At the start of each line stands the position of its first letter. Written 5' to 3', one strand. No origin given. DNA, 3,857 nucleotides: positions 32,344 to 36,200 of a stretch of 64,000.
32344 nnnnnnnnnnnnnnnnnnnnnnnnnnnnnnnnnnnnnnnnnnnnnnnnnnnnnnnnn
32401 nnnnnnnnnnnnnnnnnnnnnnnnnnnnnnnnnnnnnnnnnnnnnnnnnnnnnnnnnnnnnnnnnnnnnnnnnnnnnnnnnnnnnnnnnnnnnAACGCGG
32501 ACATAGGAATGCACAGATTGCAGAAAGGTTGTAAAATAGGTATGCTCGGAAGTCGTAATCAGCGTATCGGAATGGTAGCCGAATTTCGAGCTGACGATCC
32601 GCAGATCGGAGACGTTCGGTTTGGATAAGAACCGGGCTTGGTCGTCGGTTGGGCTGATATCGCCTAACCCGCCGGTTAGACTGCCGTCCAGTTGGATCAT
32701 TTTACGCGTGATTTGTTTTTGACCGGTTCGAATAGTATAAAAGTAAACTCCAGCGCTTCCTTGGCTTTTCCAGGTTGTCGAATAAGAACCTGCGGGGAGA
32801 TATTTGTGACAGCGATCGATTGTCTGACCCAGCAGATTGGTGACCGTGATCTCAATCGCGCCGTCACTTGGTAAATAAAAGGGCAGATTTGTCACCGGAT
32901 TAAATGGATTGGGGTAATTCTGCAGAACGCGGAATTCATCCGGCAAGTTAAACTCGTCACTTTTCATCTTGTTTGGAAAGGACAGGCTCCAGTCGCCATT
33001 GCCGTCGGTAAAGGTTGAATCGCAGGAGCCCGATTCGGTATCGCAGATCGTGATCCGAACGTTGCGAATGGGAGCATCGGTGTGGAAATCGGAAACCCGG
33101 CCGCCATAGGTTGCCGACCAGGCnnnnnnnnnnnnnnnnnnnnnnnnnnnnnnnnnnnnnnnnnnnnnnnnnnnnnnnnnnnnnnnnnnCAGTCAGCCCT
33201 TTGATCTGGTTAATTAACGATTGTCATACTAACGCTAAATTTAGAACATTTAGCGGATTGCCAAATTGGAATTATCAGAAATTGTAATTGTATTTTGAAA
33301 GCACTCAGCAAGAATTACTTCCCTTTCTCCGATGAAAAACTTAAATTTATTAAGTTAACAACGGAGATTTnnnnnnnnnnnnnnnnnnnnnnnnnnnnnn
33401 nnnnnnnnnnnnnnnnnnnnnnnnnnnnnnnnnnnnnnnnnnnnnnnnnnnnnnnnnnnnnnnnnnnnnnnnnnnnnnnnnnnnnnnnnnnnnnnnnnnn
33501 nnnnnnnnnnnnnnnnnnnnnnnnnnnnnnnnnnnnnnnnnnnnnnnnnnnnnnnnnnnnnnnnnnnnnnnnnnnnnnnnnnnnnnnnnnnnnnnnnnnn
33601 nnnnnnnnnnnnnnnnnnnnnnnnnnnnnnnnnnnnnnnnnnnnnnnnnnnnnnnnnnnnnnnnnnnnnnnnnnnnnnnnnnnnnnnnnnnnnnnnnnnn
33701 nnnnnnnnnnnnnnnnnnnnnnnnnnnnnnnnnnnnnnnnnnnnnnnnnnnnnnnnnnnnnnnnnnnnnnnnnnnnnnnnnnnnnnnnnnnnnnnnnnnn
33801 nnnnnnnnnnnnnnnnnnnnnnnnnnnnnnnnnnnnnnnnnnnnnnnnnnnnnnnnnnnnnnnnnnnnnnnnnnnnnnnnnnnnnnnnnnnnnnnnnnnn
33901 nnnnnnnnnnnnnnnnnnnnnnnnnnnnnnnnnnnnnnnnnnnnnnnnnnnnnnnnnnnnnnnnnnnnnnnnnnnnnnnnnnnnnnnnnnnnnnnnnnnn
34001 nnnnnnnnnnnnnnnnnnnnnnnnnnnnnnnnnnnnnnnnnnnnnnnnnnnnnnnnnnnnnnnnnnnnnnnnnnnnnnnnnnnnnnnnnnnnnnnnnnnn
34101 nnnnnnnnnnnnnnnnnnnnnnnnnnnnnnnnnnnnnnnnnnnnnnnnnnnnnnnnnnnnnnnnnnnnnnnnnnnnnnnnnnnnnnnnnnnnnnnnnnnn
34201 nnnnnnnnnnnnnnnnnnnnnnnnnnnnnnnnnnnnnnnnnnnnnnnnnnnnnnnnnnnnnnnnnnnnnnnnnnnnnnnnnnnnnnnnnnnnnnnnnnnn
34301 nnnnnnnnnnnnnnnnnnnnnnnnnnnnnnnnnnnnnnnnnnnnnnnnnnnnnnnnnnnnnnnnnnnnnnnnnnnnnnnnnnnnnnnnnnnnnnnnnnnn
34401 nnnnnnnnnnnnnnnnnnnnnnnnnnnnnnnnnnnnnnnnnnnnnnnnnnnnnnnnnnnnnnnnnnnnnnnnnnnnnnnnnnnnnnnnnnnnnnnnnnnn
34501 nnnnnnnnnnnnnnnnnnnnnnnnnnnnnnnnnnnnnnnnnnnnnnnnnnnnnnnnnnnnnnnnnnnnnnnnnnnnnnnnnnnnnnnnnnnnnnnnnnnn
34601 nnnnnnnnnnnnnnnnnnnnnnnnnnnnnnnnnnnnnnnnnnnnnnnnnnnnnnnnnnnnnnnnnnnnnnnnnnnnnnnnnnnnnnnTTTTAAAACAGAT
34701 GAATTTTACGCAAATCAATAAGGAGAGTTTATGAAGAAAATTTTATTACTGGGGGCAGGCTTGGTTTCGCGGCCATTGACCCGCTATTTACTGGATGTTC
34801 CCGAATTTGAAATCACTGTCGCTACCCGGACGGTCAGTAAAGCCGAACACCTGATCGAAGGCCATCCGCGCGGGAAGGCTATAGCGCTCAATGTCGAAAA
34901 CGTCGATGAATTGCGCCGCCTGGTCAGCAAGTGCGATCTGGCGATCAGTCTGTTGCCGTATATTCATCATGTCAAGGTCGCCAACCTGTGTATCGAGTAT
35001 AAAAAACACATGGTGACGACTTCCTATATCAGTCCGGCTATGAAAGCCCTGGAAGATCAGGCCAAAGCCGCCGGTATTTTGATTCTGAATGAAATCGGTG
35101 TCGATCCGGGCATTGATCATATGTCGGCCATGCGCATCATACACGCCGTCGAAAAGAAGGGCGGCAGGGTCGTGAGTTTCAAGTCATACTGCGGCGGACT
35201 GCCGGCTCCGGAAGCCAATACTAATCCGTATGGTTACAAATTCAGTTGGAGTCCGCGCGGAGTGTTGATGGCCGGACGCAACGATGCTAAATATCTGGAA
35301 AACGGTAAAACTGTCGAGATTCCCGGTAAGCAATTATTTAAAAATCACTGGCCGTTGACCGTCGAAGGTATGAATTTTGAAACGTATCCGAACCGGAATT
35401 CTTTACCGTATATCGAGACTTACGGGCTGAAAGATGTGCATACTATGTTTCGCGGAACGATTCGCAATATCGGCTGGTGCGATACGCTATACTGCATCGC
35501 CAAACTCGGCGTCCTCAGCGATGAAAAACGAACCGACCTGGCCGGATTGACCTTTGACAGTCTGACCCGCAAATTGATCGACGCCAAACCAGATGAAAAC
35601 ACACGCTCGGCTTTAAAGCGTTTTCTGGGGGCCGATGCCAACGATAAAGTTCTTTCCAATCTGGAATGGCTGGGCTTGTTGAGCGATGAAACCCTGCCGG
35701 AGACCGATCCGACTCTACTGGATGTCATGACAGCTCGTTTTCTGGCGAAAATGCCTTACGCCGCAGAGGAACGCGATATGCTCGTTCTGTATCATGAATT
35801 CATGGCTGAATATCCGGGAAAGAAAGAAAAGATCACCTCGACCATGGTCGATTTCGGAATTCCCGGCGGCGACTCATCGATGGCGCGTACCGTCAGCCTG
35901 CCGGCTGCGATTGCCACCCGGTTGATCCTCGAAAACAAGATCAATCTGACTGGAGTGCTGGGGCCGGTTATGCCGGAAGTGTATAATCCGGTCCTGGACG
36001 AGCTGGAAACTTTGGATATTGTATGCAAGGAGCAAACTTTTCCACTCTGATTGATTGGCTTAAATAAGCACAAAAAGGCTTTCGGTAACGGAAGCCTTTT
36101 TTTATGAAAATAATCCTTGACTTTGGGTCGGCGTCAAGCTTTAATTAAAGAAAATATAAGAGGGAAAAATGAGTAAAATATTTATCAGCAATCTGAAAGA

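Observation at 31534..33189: M19 membrane dipeptidase carrying a T9SS-CTD-like domain in front of, not after, the catalytic domain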

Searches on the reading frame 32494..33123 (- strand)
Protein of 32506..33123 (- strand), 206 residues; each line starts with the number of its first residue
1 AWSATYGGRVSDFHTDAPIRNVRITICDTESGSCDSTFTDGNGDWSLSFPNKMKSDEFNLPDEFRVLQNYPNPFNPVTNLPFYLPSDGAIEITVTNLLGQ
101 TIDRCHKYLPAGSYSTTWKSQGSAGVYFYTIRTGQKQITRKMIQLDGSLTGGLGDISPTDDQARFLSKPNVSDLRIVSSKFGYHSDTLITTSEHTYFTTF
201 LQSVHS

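Call 38: predict_structure(alignment_id=A2)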
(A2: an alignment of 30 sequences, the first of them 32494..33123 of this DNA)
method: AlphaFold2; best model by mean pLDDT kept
length: 210 residues; sequences in the alignment: 30
mean_pLDDT: 80.1   pTM: 0.47
mean pLDDT of the five models: 80.1, 79.6, 78.5, 77.2, 74.2
residues with pLDDT >= 90: 53; 70-90: 110; 50-70: 37; < 50: 10
segments of 3 or more residues with pLDDT < 50: 56-59, 164-169
pLDDT, mean of each block of 10 residues (from residue 1): 81 86 89 91 90 54 69 72 89 91 93 88 83 91 72 88 50 84 83 70 69
secondary structure, 60 per line:
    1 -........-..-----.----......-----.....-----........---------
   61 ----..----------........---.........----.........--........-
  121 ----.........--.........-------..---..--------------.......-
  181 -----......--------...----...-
elements in order: E2-9 E23-28 E34-38 E44-51 E77-84 E88-96 E101-109 E112-119 E125-133 E136-144 E173-179 E186-191 E200-202 E207-209

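Call 59: search_protein_representatives(protein=window:32506-33123:-)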
Query: 206 residues. Proteins with E-value up to 0.001 (for the whole library): 166328; up to 1e-10: 10328; up to 1e-30: 8. The best 150 are listed.
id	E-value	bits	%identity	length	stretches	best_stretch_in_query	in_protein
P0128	1.5e-55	204.3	64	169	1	3-147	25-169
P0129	1.1e-40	155.8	41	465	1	3-206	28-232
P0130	2.4e-38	148.1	42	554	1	6-206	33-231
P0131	2.9e-38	147.8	39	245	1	2-206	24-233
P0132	2.1e-35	138.5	40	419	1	6-206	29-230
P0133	1.0e-34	136.3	40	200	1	4-183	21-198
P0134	3.1e-33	131.4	37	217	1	5-190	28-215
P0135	1.3e-31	126.1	37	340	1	3-205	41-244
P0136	7.9e-29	117.0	39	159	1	4-141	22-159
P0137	4.0e-28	114.7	37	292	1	8-205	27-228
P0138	1.6e-27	112.7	38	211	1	7-184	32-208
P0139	1.8e-26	109.3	42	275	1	5-155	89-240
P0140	1.2e-25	106.6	43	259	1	37-189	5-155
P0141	1.5e-25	106.3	42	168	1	3-143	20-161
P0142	3.3e-24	101.9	35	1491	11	6-45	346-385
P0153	2.0e-20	89.6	39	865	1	4-158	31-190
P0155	6.2e-20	88.0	37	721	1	6-169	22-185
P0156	1.2e-19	87.0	41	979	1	7-159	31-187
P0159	2.3e-19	86.1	32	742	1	6-190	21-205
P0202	7.8e-17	77.8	32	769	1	5-188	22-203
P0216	1.7e-16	76.7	31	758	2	6-191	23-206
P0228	2.6e-16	76.1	34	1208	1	5-152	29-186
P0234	3.2e-16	75.8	34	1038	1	8-159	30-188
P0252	4.8e-16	75.3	34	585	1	4-193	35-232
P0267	8.4e-16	74.5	34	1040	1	6-165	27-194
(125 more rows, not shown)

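Call 60: search_protein_families(library=pfam, proteins=[P0153, P0155, P0156, P0159, P0202, P0216, P0228, P0234, P0267, P0252], max_evalue=0.001)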
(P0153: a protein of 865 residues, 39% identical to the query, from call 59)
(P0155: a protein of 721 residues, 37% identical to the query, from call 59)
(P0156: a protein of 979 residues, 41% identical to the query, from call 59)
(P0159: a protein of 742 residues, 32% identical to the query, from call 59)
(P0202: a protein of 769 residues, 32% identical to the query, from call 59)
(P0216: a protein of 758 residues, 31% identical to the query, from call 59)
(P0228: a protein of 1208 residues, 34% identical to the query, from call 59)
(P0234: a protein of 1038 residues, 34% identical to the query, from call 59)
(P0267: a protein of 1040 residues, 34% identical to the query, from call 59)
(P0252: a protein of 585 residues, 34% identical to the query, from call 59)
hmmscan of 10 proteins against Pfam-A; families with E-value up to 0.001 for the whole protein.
P0153 (865 aa): 11 families
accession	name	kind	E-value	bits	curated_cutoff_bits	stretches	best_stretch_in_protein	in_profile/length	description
PF03781.23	FGE-sulfatase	-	1.8e-98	329.7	23.3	2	584-858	5-255/255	Sulfatase-modifying factor enzyme 1-like domain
PF13620.12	CarboxypepD_reg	-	1.7e-14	54.3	32.3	2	500-560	2-70/82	Carboxypeptidase regulatory-like domain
PF13715.12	CarbopepD_reg_2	-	3.7e-11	43.3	32.2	1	500-560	1-65/88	CarboxypepD_reg-like domain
PF13860.13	FlgD_ig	-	1e-07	32.3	27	1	111-165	21-75/79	FlgD Ig-like domain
PF18962.6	Por_Secre_tail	-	7.5e-07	29.8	27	1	95-174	2-73/75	Secretion system C-terminal sorting domain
PF17210.9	SdrD_B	-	8.1e-07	29.7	29.7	1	510-556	23-76/112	SdrD B-like domain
PF17802.7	SpaA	-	5.2e-05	23.8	23.1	1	516-563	31-78/91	Prealbumin-like fold domain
PF02369.22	Big_1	-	5.9e-05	23.5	34.9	1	31-79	19-69/93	Bacterial Ig-like domain (group 1)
PF13585.12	CHU_C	-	5.9e-05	23.5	27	1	109-171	23-79/86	CHU_C Type IX secretion signal domain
PF23193.1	NOMO_3rd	-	0.00024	21.6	27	0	523-569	62-114/120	NOMO third transthyretin-like domain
PF09430.16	EMC7_beta-sandw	-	0.00026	21.6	26.6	1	520-562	18-60/122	ER membrane protein complex subunit 7, beta-sandwich domain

P0155 (721 aa): 1 family
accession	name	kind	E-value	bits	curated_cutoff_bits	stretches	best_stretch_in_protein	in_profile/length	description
PF13620.12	CarboxypepD_reg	-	0.00045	21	32.3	0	21-64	1-42/82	Carboxypeptidase regulatory-like domain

P0156 (979 aa): 5 families
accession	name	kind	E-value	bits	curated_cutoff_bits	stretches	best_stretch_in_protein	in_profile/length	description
PF13205.12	Big_5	-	7.5e-17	62.4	23.6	1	329-431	3-105/105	Bacterial Ig-like domain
PF13229.12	Beta_helix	-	4e-11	43.2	25.9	1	658-809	34-151/158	Right handed beta helix region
PF13860.13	FlgD_ig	-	1.6e-08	34.8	27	1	108-163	21-76/79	FlgD Ig-like domain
PF13585.12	CHU_C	-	1.2e-05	25.7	27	1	109-168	26-78/86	CHU_C Type IX secretion signal domain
PF18962.6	Por_Secre_tail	-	1.4e-05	25.7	27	1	92-172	2-74/75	Secretion system C-terminal sorting domain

P0159 (742 aa): 4 families
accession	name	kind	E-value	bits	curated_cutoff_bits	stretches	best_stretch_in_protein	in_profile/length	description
PF18962.6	Por_Secre_tail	-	2.5e-11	44.1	27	1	86-159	2-74/75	Secretion system C-terminal sorting domain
PF13620.12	CarboxypepD_reg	-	1.1e-09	39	32.3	1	21-64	2-43/82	Carboxypeptidase regulatory-like domain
PF13715.12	CarbopepD_reg_2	-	4.4e-07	30.3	32.2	0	21-64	1-39/88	CarboxypepD_reg-like domain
PF11974.14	bMG3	-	0.00055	20.3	34.9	0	25-64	19-57/103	Bacterial alpha-2-macroglobulin MG3 domain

P0202 (769 aa): 2 families
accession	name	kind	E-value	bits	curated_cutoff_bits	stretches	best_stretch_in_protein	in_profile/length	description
PF13620.12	CarboxypepD_reg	-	2.7e-07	31.3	32.3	1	23-66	2-43/82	Carboxypeptidase regulatory-like domain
PF18962.6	Por_Secre_tail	-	3.3e-07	30.9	27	1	87-160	2-74/75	Secretion system C-terminal sorting domain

P0216 (758 aa): 2 families
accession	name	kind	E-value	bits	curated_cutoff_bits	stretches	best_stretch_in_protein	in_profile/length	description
PF18962.6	Por_Secre_tail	-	1.2e-08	35.5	27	1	87-160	2-74/75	Secretion system C-terminal sorting domain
PF13620.12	CarboxypepD_reg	-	4.5e-05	24.2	32.3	0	23-68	2-45/82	Carboxypeptidase regulatory-like domain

P0228 (1208 aa): 6 families
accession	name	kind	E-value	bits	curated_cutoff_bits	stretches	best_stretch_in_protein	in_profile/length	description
PF13205.12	Big_5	-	4.2e-13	50.4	23.6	1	336-440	2-105/105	Bacterial Ig-like domain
PF13860.13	FlgD_ig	-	1.5e-06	28.5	27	1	107-162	14-70/79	FlgD Ig-like domain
PF13620.12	CarboxypepD_reg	-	2.5e-05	25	32.3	1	29-73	1-43/82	Carboxypeptidase regulatory-like domain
PF18962.6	Por_Secre_tail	-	6.1e-05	23.7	27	0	97-177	2-74/75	Secretion system C-terminal sorting domain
PF14251.12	PterinBD-DUF4346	-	0.00026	22.2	29.6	0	630-645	1-16/86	PterinBD-DUF4346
PF13585.12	CHU_C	-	0.00048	20.6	27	0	114-167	26-72/86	CHU_C Type IX secretion signal domain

P0234 (1038 aa): 7 families
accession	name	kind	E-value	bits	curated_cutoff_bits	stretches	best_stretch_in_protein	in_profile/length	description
PF08309.17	LVIVD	-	3.2e-124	404.5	20.2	13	747-788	1-42/42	LVIVD repeat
PF13205.12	Big_5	-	3.1e-19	70.1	23.6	1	333-437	1-105/105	Bacterial Ig-like domain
PF13860.13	FlgD_ig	-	2.1e-09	37.7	27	1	107-162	17-73/79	FlgD Ig-like domain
PF09826.15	Beta_propel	-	6.1e-07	29.1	22.4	0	580-723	12-130/495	Beta propeller domain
PF18962.6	Por_Secre_tail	-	1.5e-06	28.8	27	1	94-174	2-74/75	Secretion system C-terminal sorting domain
PF13620.12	CarboxypepD_reg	-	1.7e-05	25.5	32.3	1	28-71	2-43/82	Carboxypeptidase regulatory-like domain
PF13585.12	CHU_C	-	0.00011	22.7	27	0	111-165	26-74/86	CHU_C Type IX secretion signal domain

P0267 (1040 aa): 5 families
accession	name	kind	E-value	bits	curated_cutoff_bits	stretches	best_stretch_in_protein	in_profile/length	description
PF09603.15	Fib_succ_major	-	5.8e-103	343.4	33.9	2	251-445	1-187/187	Fibrobacter succinogenes major domain (Fib_succ_major)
PF19077.6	Big_13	-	3.3e-23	82.5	27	3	459-541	22-102/102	Bacterial Ig-like domain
PF25788.1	Ig_Rha78A_N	-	4.1e-10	40.3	27.4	0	751-829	14-100/105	Rha78A-like, N-terminal immunoglobulin domain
PF13620.12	CarboxypepD_reg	-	0.00026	21.7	32.3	0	26-69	1-43/82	Carboxypeptidase regulatory-like domain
PF18962.6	Por_Secre_tail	-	0.00034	21.3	27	1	92-171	2-73/75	Secretion system C-terminal sorting domain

P0252 (585 aa): 4 families
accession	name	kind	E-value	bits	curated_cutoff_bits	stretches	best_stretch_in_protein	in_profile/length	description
PF13620.12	CarboxypepD_reg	-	7.3e-12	45.9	32.3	2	326-393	1-73/82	Carboxypeptidase regulatory-like domain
PF13860.13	FlgD_ig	-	6.8e-10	39.2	27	1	122-174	23-75/79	FlgD Ig-like domain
PF13715.12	CarbopepD_reg_2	-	3.3e-08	33.9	32.2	1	329-396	3-71/88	CarboxypepD_reg-like domain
PF18962.6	Por_Secre_tail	-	9.9e-07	29.4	27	1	104-184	2-74/75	Secretion system C-terminal sorting domain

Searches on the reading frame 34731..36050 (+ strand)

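Call 12: search_protein_families(library=pfam, proteins=[window:34731-36050:+], max_evalue=0.001)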
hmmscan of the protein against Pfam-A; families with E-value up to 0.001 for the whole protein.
window:34731-36050:+ (439 aa): 4 families
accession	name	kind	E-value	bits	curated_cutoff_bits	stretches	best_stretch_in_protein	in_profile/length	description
PF16653.10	Sacchrp_dh_C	-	5.7e-81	272.9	31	1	123-426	1-261/265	Saccharopine dehydrogenase C-terminal domain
PF03435.24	Sacchrp_dh_NADP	-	4.2e-26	92.2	25.1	1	4-118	1-128/129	Saccharopine dehydrogenase NADP binding domain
PF01488.26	Shikimate_DH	-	1.6e-06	28.6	24.3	1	2-73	13-81/138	Shikimate / quinate 5-dehydrogenase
PF13460.12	NAD_binding_10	-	0.00042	20.7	27.2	1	9-116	3-90/184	NAD(P)H-binding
